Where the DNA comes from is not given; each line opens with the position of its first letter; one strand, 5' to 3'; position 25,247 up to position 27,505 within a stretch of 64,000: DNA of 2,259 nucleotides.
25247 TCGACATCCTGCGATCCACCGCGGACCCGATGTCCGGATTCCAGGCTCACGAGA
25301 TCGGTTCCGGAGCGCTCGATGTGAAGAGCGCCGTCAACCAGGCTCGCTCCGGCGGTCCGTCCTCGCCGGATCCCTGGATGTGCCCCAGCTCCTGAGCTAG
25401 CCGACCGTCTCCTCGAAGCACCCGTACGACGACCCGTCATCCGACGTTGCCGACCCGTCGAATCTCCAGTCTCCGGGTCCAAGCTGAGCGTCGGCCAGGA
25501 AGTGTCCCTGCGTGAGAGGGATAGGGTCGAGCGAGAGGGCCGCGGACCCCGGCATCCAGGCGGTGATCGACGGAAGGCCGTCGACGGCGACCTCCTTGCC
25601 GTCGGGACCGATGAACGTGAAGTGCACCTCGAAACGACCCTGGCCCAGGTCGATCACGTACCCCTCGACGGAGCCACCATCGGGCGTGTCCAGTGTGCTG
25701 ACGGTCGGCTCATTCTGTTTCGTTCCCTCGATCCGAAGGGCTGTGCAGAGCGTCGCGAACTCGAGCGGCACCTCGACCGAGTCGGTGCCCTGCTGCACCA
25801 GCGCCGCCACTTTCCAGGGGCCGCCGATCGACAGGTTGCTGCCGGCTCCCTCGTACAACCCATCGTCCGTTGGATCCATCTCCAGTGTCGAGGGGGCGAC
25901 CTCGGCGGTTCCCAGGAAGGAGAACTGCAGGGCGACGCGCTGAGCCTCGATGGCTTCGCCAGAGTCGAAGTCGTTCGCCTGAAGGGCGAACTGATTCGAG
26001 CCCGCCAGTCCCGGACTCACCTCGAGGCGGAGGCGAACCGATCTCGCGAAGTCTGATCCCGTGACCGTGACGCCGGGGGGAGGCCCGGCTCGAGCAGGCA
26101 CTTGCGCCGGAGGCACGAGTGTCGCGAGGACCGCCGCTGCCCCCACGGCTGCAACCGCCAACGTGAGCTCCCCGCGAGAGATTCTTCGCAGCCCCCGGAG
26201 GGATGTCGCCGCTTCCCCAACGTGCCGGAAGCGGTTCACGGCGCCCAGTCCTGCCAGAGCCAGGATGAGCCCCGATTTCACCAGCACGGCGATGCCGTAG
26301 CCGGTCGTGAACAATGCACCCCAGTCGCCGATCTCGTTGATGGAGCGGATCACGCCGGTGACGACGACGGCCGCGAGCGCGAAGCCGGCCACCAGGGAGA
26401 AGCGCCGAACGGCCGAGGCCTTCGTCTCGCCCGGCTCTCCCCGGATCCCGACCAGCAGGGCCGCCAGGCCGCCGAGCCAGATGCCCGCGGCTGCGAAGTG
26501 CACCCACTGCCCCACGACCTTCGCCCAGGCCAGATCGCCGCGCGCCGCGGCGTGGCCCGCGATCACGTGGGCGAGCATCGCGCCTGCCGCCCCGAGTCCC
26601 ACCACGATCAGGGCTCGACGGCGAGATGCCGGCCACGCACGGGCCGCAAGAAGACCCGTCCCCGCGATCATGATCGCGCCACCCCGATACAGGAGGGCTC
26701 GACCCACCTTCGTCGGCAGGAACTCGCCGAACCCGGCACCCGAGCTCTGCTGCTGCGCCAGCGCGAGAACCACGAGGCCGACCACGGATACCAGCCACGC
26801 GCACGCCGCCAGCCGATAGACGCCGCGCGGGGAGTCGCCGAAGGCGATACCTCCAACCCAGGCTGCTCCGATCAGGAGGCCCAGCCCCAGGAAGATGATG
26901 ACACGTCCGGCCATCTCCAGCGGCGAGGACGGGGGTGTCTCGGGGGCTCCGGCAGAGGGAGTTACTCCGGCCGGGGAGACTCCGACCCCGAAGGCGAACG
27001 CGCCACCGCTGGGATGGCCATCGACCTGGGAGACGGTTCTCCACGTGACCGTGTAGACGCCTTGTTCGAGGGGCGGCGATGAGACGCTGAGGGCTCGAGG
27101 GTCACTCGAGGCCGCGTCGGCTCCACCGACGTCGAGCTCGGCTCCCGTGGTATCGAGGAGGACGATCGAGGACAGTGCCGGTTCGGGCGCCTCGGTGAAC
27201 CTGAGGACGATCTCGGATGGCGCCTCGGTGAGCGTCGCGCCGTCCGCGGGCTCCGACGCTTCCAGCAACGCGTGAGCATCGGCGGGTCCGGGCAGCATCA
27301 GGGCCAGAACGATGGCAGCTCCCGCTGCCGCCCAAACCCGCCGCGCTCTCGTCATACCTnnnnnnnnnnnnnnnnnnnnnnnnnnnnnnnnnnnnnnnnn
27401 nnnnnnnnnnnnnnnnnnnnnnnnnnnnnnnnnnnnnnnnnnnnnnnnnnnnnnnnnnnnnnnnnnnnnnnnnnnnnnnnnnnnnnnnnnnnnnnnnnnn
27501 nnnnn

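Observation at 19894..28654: Extracytoplasmic copper/redox island linking an LVIVD propeller to cupredoxins, a GSDH-like propeller, a subtilase and CopCD/YcnI (candidate undescribed system)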

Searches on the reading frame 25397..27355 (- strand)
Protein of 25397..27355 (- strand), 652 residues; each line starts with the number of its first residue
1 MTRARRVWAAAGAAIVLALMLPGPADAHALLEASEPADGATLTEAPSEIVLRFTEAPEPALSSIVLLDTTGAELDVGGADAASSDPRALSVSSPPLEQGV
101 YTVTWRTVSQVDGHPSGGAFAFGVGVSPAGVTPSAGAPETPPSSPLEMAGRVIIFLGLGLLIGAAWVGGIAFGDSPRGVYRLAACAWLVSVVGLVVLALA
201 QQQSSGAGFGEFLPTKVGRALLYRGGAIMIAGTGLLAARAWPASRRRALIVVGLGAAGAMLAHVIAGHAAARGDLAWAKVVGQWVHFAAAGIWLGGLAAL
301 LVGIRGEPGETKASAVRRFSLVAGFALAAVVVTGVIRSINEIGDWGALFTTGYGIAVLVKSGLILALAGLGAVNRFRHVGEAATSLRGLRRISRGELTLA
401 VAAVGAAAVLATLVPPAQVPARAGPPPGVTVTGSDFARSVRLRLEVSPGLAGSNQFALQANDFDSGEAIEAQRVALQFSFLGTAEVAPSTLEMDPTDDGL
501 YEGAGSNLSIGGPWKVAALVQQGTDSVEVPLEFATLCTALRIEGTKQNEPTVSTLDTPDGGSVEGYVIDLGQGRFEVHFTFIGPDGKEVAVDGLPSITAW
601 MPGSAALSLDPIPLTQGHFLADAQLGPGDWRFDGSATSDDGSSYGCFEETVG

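Call 3: search_protein_families(library=pfam, proteins=[window:25397-27355:-], max_evalue=0.01)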
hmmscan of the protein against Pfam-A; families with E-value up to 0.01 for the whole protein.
window:25397-27355:- (652 aa): 3 families
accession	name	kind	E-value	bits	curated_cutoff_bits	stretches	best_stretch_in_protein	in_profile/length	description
PF04234.18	CopC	-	4.6e-23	82.5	23.3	1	28-124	1-92/92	CopC domain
PF05425.18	CopD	-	1.7e-17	64.1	32.1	1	315-410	3-105/105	Copper resistance protein D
PF09980.14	DUF2214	-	0.0024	18.3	34.1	0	281-340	4-63/147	Predicted membrane protein (DUF2214)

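Call 5: search_protein_families(library=ncbifam, proteins=[window:25397-27355:-], max_evalue=1)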
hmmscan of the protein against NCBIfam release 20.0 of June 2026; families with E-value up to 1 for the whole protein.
window:25397-27355:- (652 aa): 3 families
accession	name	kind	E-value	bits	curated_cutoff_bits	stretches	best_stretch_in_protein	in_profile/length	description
NF033808.0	copper_CopD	equivalog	3.8e-23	82.5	195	1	148-415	5-294/295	copper homeostasis membrane protein CopD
NF033814.1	copper_CopC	equivalog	6.8e-19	68.2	95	1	19-124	2-106/107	copper homeostasis periplasmic binding protein CopC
NF007636.0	PRK10301.1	equivalog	2.4e-11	43.6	129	1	14-124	13-123/124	CopC domain-containing protein YobA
